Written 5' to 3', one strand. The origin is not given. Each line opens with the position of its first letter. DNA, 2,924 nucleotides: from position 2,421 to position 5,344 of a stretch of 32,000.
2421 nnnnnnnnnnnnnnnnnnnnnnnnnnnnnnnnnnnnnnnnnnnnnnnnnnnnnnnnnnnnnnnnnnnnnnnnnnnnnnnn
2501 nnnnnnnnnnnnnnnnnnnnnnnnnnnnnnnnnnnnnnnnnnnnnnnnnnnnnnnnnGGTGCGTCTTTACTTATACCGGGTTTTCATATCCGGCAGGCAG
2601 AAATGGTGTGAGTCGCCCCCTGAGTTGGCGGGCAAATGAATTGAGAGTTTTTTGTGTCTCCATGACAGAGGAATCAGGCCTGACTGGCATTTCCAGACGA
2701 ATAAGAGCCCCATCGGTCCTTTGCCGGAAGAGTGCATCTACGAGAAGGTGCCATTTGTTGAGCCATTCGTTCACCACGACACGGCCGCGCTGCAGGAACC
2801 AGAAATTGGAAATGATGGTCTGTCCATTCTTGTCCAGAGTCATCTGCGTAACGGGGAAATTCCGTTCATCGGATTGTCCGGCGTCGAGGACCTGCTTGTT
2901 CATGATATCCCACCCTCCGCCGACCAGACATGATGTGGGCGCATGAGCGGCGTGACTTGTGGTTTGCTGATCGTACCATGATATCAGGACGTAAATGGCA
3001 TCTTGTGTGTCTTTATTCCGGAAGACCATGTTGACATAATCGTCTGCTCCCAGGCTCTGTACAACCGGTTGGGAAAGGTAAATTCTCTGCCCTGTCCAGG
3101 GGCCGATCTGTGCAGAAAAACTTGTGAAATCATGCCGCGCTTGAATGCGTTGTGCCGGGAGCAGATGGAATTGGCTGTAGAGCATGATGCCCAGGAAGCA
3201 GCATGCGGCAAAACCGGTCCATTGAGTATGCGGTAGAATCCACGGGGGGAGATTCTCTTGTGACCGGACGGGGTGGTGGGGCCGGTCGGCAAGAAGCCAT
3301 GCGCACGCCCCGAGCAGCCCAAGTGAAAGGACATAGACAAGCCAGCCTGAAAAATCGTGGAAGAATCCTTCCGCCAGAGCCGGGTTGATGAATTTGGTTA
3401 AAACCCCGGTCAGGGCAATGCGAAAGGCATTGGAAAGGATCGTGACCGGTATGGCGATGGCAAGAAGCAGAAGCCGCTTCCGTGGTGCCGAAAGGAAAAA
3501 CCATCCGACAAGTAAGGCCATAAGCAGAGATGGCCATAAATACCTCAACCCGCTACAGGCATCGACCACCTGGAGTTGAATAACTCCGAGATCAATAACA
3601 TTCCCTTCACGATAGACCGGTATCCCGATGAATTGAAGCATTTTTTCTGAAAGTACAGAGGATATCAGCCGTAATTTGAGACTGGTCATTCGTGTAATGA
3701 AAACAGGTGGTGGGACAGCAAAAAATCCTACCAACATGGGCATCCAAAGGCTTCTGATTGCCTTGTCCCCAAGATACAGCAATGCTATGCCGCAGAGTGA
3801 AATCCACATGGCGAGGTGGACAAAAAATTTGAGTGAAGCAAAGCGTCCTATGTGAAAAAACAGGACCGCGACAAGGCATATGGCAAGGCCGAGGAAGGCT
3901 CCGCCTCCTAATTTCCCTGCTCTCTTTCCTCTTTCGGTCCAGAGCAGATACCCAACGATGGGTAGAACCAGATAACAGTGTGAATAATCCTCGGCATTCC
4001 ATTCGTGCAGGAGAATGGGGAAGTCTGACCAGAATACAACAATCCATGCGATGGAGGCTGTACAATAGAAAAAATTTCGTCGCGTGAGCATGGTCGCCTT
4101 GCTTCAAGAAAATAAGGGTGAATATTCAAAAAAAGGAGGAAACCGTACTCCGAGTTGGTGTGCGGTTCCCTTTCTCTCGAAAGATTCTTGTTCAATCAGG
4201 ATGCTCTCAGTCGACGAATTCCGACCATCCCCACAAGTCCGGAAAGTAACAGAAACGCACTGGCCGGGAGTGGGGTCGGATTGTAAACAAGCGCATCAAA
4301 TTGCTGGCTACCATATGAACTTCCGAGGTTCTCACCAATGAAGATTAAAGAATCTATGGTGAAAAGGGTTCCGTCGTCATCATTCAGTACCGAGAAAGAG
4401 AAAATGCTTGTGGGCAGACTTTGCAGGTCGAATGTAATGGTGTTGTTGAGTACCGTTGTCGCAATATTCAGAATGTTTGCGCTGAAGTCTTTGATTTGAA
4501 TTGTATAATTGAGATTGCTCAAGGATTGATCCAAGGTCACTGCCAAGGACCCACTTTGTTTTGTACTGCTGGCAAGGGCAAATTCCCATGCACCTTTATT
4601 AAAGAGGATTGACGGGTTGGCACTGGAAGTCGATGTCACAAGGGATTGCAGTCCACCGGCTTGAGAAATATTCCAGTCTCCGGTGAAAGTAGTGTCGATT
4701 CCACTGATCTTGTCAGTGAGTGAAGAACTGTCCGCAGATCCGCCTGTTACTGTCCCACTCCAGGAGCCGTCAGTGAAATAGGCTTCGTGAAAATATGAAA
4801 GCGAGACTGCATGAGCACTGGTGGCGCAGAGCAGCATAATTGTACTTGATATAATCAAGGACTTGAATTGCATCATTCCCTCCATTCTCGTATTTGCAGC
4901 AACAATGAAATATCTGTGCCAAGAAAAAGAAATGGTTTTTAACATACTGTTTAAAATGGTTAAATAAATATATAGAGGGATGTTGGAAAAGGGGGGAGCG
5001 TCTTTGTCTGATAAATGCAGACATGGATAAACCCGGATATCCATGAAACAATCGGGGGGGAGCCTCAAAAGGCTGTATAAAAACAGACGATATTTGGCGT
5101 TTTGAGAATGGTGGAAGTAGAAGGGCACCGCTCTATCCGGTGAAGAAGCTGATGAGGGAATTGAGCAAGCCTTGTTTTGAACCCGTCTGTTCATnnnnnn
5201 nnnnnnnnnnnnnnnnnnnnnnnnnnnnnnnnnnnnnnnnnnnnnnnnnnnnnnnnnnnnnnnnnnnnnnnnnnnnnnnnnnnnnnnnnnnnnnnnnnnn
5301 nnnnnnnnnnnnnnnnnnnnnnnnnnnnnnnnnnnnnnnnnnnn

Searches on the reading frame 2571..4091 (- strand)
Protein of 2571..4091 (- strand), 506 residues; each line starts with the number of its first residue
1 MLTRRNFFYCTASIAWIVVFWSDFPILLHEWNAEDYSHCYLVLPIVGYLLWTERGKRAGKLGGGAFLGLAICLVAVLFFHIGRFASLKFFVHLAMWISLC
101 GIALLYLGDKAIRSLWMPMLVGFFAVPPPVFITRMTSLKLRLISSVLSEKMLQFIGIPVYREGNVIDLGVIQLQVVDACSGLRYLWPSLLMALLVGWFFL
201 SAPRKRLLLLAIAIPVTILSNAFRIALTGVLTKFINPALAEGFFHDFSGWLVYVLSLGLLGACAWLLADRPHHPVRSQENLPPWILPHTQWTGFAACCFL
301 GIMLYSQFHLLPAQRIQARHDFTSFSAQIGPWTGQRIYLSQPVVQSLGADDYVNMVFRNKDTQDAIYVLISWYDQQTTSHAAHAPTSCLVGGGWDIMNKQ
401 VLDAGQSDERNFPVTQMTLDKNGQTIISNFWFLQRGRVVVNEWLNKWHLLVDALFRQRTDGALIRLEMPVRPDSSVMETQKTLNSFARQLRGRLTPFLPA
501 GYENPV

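Call 5: search_protein_families(library=ncbifam, proteins=[window:2571-4091:-], max_evalue=0.00001)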
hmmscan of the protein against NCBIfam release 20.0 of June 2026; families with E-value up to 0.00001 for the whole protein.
window:2571-4091:- (506 aa): 18 families
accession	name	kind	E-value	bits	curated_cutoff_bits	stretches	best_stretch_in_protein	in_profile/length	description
TIGR04152.1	exosort_VPLPA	exception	2.2e-134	449.2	400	1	27-499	1-486/486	VPLPA-CTERM-specific exosortase XrtD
NF038142.1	exosort_XrtW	exception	9.9e-72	241.8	425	1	9-492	5-488/494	exosortase W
TIGR03109.2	exosort_XrtA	exception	4.7e-51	173.7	208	1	11-268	5-260/261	exosortase A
TIGR02602.1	8TM_EpsH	subfamily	2.8e-44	151.5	105.55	1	31-260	5-233/241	exosortase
NF035943.2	exosort_XrtV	exception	1.5e-33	116.2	313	1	26-267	23-266/270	exosortase V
TIGR02914.1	EpsI_fam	equivalog_domain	9.6e-30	103.3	42.8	1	324-496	3-172/174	exosortase C-terminal domain/associated protein EpsI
TIGR03113.1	exosort_XrtB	exception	7.9e-26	91.3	275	1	24-260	16-257/268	exosortase B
TIGR04178.1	exo_archaeo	signature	1e-19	70.6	23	1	173-267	1-95/97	exosortase/archaeosortase family protein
TIGR04151.1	exosort_VPDSG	exception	7.8e-18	64.9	300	1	14-259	35-291/306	VPDSG-CTERM-specific exosortase XrtC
TIGR03763.1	cyanoexo_CrtA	exception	1.9e-15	57.1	150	1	27-266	23-258/260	cyanoexosortase A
TIGR04476.1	exosort_XrtN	exception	1.2e-12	47.7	200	1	54-254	47-233/406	exosortase N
TIGR04156.1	cyanoexo_CrtB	exception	5.4e-12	45.8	300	1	31-250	32-249/280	cyanoexosortase B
NF045608.2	EpsI_type_V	exception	2.1e-10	40.3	228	1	327-494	41-208/218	exosortase-associated protein EpsI, V-type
NF033464.1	cyanoexo_CrtC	exception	8.7e-10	38.6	225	1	65-229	68-237/278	cyanoexosortase C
NF033770.1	exosort_XrtT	exception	3.9e-09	35.6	250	1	26-300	18-296/472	exosortase T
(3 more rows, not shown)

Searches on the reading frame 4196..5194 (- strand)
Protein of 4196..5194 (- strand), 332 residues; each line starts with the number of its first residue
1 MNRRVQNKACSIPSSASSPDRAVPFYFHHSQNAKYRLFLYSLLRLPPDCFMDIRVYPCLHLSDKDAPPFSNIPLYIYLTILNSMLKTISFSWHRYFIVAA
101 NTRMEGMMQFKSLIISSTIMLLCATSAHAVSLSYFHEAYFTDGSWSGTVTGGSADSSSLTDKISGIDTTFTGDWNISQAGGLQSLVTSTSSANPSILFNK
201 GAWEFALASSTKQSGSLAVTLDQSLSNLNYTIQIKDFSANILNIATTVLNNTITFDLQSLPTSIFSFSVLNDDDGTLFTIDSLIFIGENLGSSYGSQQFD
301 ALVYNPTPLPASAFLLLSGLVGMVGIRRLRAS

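Call 5: search_protein_families(library=ncbifam, proteins=[window:4196-5194:-], max_evalue=0.00001)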
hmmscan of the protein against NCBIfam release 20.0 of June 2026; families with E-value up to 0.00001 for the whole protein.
window:4196-5194:- (332 aa): 0 families

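Call 53: search_protein_families(library=pfam, proteins=[window:4196-5194:-], max_evalue=0.01)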
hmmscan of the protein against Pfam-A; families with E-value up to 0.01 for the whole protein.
window:4196-5194:- (332 aa): 0 families

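Call 82: search_protein_families(library=ncbifam, proteins=[window:4196-5194:-], max_evalue=0.05)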
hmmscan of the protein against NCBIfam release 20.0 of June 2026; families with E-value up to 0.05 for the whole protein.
window:4196-5194:- (332 aa): 1 family
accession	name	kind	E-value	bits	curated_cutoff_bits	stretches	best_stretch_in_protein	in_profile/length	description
TIGR03370.1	VPLPA-CTERM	domain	1.4e-05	25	25.35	1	308-330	2-24/25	VPLPA-CTERM sorting domain-containing protein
